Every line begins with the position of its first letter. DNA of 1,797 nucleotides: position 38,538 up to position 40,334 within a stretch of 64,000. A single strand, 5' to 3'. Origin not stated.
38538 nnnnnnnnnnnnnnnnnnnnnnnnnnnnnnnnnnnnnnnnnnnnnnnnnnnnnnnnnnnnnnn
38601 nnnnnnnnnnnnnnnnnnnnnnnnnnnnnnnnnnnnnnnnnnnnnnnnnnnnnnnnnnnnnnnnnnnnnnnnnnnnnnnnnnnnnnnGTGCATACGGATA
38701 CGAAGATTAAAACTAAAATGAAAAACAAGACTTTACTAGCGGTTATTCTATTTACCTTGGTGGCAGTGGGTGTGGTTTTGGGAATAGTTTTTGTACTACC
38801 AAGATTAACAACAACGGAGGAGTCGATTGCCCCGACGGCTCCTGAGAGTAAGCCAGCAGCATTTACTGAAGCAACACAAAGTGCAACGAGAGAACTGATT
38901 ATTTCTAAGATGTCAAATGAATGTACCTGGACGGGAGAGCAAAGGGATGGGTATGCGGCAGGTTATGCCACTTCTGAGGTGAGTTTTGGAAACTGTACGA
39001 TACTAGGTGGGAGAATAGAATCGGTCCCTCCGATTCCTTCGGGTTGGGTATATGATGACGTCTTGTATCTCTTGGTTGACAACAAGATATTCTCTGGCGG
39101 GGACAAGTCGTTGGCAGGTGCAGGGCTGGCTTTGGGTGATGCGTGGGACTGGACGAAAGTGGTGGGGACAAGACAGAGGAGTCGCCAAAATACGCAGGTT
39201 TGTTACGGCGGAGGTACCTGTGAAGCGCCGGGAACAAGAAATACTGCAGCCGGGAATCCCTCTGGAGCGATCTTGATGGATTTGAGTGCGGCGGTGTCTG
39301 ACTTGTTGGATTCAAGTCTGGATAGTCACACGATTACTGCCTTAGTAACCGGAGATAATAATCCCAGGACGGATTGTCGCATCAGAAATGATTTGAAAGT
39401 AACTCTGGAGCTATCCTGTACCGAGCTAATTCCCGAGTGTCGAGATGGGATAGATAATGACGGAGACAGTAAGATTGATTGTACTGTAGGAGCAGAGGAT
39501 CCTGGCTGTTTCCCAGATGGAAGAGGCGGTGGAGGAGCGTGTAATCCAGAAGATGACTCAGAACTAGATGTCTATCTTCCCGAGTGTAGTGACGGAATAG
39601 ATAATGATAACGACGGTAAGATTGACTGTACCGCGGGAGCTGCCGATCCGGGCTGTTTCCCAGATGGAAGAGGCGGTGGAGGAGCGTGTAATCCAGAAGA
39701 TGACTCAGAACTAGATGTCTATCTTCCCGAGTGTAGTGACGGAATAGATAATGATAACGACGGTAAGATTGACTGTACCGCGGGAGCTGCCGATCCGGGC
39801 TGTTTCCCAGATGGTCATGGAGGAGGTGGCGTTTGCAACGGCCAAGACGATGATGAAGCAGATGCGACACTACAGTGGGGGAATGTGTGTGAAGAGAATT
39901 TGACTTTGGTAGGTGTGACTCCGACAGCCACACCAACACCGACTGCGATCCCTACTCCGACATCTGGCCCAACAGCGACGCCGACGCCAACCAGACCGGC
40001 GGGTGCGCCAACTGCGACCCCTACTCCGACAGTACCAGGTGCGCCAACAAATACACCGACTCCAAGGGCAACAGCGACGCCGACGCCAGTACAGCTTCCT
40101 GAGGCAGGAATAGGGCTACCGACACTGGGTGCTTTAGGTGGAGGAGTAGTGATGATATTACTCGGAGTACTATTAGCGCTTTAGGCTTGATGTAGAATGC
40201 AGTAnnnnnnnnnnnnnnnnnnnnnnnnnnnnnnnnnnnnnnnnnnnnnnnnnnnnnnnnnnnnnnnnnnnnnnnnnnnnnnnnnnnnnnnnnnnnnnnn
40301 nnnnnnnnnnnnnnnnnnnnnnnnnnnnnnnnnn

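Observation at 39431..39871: Perfect 147-bp tandem duplication inside a surface-protein gene (assembly and phase-variation hotspot)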

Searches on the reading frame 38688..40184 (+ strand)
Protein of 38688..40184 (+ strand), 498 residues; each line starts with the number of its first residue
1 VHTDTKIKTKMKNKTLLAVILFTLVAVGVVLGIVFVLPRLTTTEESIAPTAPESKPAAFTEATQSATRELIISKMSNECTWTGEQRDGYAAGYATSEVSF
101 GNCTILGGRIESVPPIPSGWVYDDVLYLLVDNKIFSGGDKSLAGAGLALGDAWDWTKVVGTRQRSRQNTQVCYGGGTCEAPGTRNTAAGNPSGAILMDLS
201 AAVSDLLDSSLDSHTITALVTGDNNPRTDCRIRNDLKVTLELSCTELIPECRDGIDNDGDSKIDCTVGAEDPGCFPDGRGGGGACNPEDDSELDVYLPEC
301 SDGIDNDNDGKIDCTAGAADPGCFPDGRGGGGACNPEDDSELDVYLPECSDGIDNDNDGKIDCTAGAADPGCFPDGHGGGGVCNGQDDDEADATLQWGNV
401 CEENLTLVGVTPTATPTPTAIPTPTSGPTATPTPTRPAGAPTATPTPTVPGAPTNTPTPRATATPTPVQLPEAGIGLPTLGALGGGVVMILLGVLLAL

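Call 8: search_protein_families(library=pfam, proteins=[window:38688-40181:+], max_evalue=0.1)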
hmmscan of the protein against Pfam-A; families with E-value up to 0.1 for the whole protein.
window:38688-40181:+ (498 aa): 0 families
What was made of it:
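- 38850..39431 (+): Head domain (aa 45-238), function unknown, six Cys. No Pfam match (call 8).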

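Call 9: search_protein_families(library=ncbifam, proteins=[window:38688-40181:+], max_evalue=0.1)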
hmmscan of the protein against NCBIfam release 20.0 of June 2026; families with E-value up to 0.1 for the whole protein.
window:38688-40181:+ (498 aa): 1 family
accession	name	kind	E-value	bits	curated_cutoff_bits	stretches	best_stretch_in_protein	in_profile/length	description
NF033662.1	acid_disulf_rpt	repeat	1.2e-14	53.8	41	3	299-323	6-26/32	acidic double-disulfide repeat-containing protein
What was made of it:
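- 38718..40184 (+): Coding sequence of the repeat-bearing protein (488 aa, ATG start; the ORF also opens at a GTG at 38688). NCBIfam NF033662 scores 53.8 bits against a cutoff of 41 (call 9).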

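Call 10: find_encoding_contigs(protein=window:38688-40184:+, flank=10000, max_places=10)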
Protein window:38688-40184:+ (498 aa): no gene with exactly this product is on record in the collection.

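Call 12: find_encoding_contigs(protein=window:38718-40184:+, flank=10000, max_places=10)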
Protein window:38718-40184:+ (488 aa): no gene with exactly this product is on record in the collection.

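Call 13: find_homologous_proteins(query=window:38718-40181:+, max_evalue=0.001)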
Query window:38718-40181:+ (488 aa): 51 proteins with E <= 0.001 among 8000 candidates.
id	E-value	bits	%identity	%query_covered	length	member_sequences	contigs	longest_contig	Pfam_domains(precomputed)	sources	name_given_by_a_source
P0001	0.0e+0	1107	100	100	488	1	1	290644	-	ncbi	-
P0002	1.7e-96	342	40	99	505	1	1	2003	-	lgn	-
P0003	1.2e-59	221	58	44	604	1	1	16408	PF00147.24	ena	-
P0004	7.1e-57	212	38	30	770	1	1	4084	PF13948.12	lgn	-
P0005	3.8e-52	196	54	30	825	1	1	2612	PF13948.12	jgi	jgi:cysteine-rich repeat protein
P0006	2.0e-51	194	66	31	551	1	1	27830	-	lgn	-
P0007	2.3e-42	164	40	43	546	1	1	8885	-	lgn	-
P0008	1.5e-37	148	43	41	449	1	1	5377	-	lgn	-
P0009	1.0e-34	138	36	56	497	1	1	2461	PF13948.12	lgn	-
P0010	4.7e-33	133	72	21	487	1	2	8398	PF13948.12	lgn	-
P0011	9.5e-33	132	34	50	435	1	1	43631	-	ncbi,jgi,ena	-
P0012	1.3e-29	122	48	30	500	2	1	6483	PF13948.12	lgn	-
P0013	4.7e-26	110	51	23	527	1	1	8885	-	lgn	-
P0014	7.1e-24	103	39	31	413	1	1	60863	PF13948.12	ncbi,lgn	-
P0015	4.3e-23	100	65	20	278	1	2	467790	-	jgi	jgi:hypothetical protein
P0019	2.5e-14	71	67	11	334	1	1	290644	-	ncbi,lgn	-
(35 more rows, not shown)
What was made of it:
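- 38718..40184 (+): It is 100% identical to P0001, 488 aa, from an NCBI contig of 290,644 bp (call 13).
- Checked: The gene is intact: 38718-40184, 488 aa, identical to database protein P0001 (call 13).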

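Call 14: find_encoding_contigs(protein=P0001, flank=10000, max_places=10)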
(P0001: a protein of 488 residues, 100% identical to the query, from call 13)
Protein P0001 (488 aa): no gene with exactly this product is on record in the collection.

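Call 16: find_encoding_contigs(protein=P0019, flank=10000, max_places=10)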
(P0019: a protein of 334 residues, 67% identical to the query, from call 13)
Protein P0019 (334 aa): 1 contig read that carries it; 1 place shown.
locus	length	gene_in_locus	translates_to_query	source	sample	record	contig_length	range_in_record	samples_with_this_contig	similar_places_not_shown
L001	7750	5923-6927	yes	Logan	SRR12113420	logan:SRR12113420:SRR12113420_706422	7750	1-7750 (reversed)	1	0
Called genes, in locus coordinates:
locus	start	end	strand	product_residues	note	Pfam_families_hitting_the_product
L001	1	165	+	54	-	?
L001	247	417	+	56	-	-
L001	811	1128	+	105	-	PF01649:Ribosomal_S20p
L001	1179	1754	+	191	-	PF05137:PilN (weak)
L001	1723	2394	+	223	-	-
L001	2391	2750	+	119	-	-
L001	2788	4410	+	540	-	PF00041:fn3 (weak), PF16656:Pur_ac_phosph_N, PF19077:Big_13 (weak)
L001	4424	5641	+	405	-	-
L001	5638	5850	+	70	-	-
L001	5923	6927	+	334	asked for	-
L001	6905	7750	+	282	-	?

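Call 17: find_encoding_contigs(protein=P0002, flank=10000, max_places=10)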
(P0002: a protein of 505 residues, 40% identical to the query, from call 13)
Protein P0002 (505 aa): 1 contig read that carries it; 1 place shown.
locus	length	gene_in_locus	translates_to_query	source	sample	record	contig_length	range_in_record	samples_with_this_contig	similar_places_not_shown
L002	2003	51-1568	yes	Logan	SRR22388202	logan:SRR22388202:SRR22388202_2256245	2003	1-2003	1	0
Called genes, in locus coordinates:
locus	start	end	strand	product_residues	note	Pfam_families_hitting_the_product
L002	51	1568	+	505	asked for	-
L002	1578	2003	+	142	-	?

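Call 23: list_cluster_members(proteins=[P0001, P0019, P0002, P0011, P0008, P0003, P0006])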
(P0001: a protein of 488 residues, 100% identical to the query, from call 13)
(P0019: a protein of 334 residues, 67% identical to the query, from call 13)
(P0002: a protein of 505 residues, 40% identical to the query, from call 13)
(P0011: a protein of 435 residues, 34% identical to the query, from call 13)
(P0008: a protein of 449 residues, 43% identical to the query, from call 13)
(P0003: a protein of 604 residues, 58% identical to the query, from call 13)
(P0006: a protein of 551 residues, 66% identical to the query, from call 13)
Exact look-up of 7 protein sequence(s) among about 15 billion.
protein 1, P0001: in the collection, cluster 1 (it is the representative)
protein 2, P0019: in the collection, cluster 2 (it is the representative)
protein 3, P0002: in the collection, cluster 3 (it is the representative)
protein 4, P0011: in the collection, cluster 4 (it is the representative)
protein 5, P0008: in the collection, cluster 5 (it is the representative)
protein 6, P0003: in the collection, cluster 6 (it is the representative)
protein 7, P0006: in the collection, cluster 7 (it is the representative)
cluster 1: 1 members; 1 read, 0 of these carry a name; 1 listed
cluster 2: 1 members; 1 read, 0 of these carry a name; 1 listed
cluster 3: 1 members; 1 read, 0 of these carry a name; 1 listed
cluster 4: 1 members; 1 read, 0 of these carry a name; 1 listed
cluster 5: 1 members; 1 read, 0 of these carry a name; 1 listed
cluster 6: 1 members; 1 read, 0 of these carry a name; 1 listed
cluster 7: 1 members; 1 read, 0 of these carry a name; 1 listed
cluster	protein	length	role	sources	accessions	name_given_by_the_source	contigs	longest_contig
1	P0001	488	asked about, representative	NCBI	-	-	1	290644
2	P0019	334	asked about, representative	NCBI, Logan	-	-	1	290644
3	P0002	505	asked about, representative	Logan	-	-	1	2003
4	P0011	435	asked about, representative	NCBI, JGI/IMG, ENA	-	-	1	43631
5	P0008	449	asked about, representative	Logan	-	-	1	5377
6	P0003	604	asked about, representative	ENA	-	-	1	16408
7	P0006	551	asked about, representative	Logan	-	-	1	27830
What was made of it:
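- On Contingency / phase-variable locus: The protein is a singleton cluster (calls 13, 23).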

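Call 24: find_related_loci(query=P0001, collection=genome_contigs, flank=10000)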
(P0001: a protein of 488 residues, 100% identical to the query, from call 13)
Query P0001 (488 aa) in genome_contigs; peptide patterns used: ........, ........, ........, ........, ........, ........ (x = any residue, [..] = any of these).
599 stretches matched a pattern (row limit reached: there are more); 103 encode a relative of the query (tblastn E <= 1e-3); the best 80 are kept; 80 distinct loci.
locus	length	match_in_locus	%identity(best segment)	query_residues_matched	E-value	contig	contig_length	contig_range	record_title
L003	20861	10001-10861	48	232-372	5e-20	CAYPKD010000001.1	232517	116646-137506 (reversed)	MAG TPA_asm: uncultured Gammaproteobacteria bacterium isolate binchicken_co334_146 genome assembly, contig: NODE_24_leng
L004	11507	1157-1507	44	220-362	7e-17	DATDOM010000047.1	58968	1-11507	MAG TPA_asm: Candidatus Nanoarchaeia archaeon isolate SMAG_U7894 k141_614894, whole genome shotgun sequence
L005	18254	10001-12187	35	202-383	3e-17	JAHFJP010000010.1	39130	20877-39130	MAG: Candidatus Peribacteria bacterium isolate nzgw389 NODE_1053_length_39131_cov_12.650961, whole genome shotgun sequen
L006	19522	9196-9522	42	226-362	3e-15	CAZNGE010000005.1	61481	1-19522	MAG TPA_asm: uncultured Methanosarcinales archaeon isolate binchicken_co151_55 genome assembly, contig: NODE_562_length_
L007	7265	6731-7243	34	172-380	1e-14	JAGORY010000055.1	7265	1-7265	MAG: Candidatus Peribacteraceae bacterium isolate Gw_Eff_bin_294 Gw_Eff_30480_length_7265_cov_25.062062, whole genome sh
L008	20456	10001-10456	40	231-387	3e-14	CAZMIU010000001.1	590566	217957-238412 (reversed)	MAG TPA_asm: uncultured Candidatus Saccharibacteria bacterium isolate SRP292972_co1_74 genome assembly, contig: NODE_16_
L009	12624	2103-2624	44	237-362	7e-14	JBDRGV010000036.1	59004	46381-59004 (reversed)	MAG: archaeon isolate MEGAHIT-group-1.460 k141_2967667, whole genome shotgun sequence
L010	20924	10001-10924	43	214-362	3e-13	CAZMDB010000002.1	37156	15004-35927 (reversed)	MAG TPA_asm: uncultured Methanosarcinales archaeon isolate SRP252850_co1_224 genome assembly, contig: NODE_1765_length_3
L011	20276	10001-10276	53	214-362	3e-13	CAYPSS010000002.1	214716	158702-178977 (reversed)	MAG TPA_asm: uncultured Gammaproteobacteria bacterium isolate binchicken_co27_474 genome assembly, contig: NODE_57_lengt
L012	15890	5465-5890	39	241-382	4e-12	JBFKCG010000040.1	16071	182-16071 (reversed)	MAG: Nevskiales bacterium isolate Mix_sand20.2022.06.G.10 k141_4479951_length_16071_cov_13.8202, whole genome shotgun se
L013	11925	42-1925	41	230-366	8e-12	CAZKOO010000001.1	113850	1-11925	MAG TPA_asm: uncultured Candidatus Peribacteria bacterium isolate SRP150892_co2_16 genome assembly, contig: NODE_145_len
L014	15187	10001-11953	35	238-384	7e-12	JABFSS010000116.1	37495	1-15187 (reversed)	MAG: Candidatus Peribacteraceae bacterium isolate WB-IL-18 seq_460, whole genome shotgun sequence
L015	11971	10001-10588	38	232-381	1e-11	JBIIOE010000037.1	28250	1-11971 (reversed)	MAG: Bdellovibrionota bacterium isolate ME2002-09-27pf_3300034103_group1_bin185 Rohwer_bin1191_scaffold_799_c1, whole ge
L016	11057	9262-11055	35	226-362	7e-12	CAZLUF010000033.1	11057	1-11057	MAG TPA_asm: uncultured Candidatus Peribacteria bacterium isolate SRP278252_co2_102 genome assembly, contig: NODE_12516_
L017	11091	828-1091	43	238-352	2e-11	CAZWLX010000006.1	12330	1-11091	MAG TPA_asm: Candidatus Woesearchaeota archaeon isolate binchicken_co38_343 genome assembly, contig: NODE_10925_length_1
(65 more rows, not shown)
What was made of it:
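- Closest known: NCBIfam NF033662, acidic double-disulfide repeat-containing proteins. Same: Proteins with the repeat occur in Peribacteria/Peregrinibacteria, Saccharibacteria, Myxococcota, Bdellovibrionota and DPANN archaea (call 24).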
